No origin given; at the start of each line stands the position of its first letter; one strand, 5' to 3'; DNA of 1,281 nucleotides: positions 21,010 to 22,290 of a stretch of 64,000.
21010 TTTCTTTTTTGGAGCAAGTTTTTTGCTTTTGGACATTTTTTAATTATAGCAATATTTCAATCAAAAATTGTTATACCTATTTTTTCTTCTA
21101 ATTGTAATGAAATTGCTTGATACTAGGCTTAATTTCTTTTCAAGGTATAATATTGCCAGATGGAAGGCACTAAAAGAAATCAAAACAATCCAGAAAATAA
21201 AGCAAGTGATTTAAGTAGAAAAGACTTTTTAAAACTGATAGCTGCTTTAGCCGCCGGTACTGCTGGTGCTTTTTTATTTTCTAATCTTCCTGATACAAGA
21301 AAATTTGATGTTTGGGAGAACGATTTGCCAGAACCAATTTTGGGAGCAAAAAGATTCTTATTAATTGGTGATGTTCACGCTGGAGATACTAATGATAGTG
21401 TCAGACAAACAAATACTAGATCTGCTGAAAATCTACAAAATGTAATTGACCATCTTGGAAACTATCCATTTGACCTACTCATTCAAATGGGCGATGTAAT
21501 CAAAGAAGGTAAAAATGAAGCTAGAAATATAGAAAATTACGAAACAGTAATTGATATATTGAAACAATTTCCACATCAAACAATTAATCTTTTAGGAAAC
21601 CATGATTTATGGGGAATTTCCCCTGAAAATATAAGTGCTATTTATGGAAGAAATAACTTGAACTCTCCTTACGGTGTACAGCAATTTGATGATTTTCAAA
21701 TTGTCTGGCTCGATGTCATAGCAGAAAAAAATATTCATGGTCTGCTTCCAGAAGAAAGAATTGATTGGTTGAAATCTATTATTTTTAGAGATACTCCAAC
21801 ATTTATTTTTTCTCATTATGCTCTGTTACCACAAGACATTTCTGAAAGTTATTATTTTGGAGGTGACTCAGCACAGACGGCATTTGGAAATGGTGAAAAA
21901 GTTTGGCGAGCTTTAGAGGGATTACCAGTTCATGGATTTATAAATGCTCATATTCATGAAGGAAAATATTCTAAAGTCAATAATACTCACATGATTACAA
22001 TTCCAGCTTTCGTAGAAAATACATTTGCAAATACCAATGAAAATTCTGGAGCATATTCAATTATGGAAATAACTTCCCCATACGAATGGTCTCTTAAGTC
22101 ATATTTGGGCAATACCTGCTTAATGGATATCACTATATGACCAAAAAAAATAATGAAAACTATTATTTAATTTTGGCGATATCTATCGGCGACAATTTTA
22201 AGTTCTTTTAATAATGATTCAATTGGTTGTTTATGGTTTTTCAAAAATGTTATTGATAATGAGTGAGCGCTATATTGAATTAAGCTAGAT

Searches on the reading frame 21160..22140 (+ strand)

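Call 88: search_protein_families(library=pfam, proteins=[window:21160-22140:+], max_evalue=0.00001)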
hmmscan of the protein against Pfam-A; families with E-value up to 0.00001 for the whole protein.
window:21160-22140:+ (326 aa): 1 family
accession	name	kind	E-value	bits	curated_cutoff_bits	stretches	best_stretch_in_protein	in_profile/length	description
PF00149.33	Metallophos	-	1.5e-11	45.5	21.5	1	65-267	2-190/191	Calcineurin-like phosphoesterase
